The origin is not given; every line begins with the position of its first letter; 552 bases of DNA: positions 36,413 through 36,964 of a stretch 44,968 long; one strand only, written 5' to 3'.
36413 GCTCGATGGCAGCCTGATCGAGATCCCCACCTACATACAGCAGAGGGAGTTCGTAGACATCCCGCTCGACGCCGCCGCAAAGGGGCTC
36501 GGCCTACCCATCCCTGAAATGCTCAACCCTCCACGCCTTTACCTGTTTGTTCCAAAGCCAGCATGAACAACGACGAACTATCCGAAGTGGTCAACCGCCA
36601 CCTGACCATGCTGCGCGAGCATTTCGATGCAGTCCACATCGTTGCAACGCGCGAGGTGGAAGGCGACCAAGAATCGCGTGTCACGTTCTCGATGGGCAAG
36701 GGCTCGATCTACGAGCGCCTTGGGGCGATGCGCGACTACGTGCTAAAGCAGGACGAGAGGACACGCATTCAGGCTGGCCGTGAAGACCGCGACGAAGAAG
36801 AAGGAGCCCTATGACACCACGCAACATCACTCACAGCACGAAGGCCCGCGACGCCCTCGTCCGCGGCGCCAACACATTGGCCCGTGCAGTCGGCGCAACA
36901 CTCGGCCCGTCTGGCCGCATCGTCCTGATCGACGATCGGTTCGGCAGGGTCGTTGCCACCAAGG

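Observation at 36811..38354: Phage-encoded full-length GroEL-like chaperonin, split by a -1 frame change near 37695-37743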

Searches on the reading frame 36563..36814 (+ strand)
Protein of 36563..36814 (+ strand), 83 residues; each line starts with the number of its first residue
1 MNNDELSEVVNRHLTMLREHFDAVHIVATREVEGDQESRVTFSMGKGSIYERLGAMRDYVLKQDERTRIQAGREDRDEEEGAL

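Call 3: search_protein_families(library=pfam, proteins=[window:36563-36814:+], max_evalue=0.1)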
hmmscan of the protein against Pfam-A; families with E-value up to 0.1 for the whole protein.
window:36563-36814:+ (83 aa): 0 families

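Call 15: search_protein_families(library=phrogs, proteins=[window:36563-36814:+], max_evalue=0.00001)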
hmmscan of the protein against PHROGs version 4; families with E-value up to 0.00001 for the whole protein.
window:36563-36814:+ (83 aa): 0 families

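Call 31: find_encoding_contigs(protein=window:36563-36814:+, flank=10000, max_places=10)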
Protein window:36563-36814:+ (83 aa): 22 contigs read that carry it; 10 places shown.
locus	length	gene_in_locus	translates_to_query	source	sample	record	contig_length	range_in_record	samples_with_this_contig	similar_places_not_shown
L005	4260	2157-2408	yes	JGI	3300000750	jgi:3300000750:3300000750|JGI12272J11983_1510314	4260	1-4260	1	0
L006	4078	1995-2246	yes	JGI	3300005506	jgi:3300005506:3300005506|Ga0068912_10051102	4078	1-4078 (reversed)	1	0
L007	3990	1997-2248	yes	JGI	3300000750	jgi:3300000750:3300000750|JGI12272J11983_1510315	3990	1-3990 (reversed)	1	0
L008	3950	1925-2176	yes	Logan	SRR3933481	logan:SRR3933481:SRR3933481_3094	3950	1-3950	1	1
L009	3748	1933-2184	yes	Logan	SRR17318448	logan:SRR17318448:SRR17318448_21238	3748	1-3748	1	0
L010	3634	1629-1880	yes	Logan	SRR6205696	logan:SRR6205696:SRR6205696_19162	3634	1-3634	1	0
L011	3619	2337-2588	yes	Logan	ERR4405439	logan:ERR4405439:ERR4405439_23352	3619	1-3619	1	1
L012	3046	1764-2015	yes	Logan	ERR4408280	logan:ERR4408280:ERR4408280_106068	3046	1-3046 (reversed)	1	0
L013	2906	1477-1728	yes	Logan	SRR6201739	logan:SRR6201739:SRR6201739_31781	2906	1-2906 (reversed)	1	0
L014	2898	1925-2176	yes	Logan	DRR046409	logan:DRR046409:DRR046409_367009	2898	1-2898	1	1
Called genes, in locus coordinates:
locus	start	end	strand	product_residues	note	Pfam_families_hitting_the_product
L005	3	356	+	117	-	?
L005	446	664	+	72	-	-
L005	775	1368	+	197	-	-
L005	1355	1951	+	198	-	-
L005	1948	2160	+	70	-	-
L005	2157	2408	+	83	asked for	-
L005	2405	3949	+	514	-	PF00118:Cpn60_TCP1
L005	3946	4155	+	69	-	-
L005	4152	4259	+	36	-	?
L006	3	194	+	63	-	?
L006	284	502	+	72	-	-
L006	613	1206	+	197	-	-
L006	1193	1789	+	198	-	-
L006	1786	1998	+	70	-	-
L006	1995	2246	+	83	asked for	-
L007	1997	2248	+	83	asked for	-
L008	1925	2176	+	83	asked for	-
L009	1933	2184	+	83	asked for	-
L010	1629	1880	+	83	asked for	-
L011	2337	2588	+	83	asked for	-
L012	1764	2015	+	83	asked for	-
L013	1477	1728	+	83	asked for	-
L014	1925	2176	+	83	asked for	-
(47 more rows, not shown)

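Call 37: find_homologous_proteins(query=window:36563-36811:+, max_evalue=0.001)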
Query window:36563-36811:+ (83 aa): 2 proteins with E <= 0.001 among 2 candidates.
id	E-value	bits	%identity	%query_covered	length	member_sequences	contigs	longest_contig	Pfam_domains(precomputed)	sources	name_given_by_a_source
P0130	1.4e-44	167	98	100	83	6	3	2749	-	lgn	-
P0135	1.2e-38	148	86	98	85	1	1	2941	-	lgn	-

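Call 55: predict_structure(alignment_id=A3)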
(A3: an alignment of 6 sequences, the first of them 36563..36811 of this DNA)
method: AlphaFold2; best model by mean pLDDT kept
length: 83 residues; sequences in the alignment: 6
mean_pLDDT: 60.3   pTM: 0.30
mean pLDDT of the five models: 60.3, 57.8, 57.5, 57.4, 54.9
residues with pLDDT >= 90: 0; 70-90: 16; 50-70: 58; < 50: 9
segments of 3 or more residues with pLDDT < 50: 79-83
pLDDT, mean of each block of 10 residues (from residue 1): 74 67 54 54 56 68 61 53 47
secondary structure, 60 per line:
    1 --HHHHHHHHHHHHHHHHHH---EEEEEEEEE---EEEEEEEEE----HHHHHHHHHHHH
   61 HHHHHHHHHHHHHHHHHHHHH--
elements in order: H3-20 E24-32 E36-44 H49-81

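Call 57: search_protein_families(library=ncbifam, proteins=[P0122, window:36563-36811:+], max_evalue=0.01)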
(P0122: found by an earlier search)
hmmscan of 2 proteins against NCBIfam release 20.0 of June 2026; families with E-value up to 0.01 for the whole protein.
P0122 (514 aa): 19 families
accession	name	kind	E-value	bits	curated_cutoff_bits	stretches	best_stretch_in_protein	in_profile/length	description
NF009487.0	PRK12849.1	subfamily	3.6e-107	358.9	352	1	3-509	2-521/543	chaperonin GroEL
NF000592.1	PRK00013.1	subfamily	3.9e-107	358.9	397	1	4-509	2-521/524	chaperonin GroEL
TIGR02348.1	GroEL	equivalog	1.6e-103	347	582.1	1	4-509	2-521/526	chaperonin GroEL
NF009488.0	PRK12850.1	subfamily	8.9e-103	344.6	475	1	1-509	1-522/544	chaperonin GroEL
NF009489.0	PRK12851.1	subfamily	3.6e-101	339.2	464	1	1-509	1-522/541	chaperonin GroEL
NF010704.0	PRK14104.1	subfamily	1.3e-84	284.5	1041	1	1-508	1-522/546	chaperonin GroEL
NF038369.1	GroEL3_Chlamy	exception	1.2e-26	93.5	600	1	55-427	49-416/506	variant chaperonin GroEL3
NF038370.1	GroEL2_Chlamy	exception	5e-17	61.7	600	1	13-503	12-514/533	variant chaperonin GroEL2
NF041082.2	thermosome_alpha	equivalog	3.3e-16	59.2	450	1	10-108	16-110/519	thermosome subunit alpha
TIGR02339.1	thermosome_arch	subfamily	1.5e-14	53.6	671.1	1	7-108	12-109/521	thermosome subunit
NF041083.2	thermosome_beta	equivalog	2.3e-14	53.3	400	1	11-110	17-112/520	thermosome subunit beta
TIGR02343.1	chap_CCT_epsi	equivalog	1.7e-10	40.1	710.5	1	10-127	26-139/532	T-complex protein 1 subunit epsilon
TIGR02342.1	chap_CCT_delta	equivalog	4.8e-10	38.6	695.35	1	9-137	7-131/517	T-complex protein 1 subunit delta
TIGR02347.1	chap_CCT_zeta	equivalog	1.1e-09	37.4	587.15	1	10-121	15-122/531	T-complex protein 1 subunit zeta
TIGR02345.1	chap_CCT_eta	equivalog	1.8e-09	36.5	669.2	1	19-124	26-126/523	T-complex protein 1 subunit eta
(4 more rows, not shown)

window:36563-36811:+ (83 aa): 0 families

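Call 58: search_protein_families(library=pfam, proteins=[P0122], max_evalue=0.01)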
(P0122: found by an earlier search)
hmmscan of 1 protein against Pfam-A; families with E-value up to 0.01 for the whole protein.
P0122 (514 aa): 1 family
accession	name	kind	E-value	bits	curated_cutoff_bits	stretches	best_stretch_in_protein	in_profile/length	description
PF00118.29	Cpn60_TCP1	-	2.7e-37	129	34.3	1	23-504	1-482/490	TCP-1/cpn60 chaperonin family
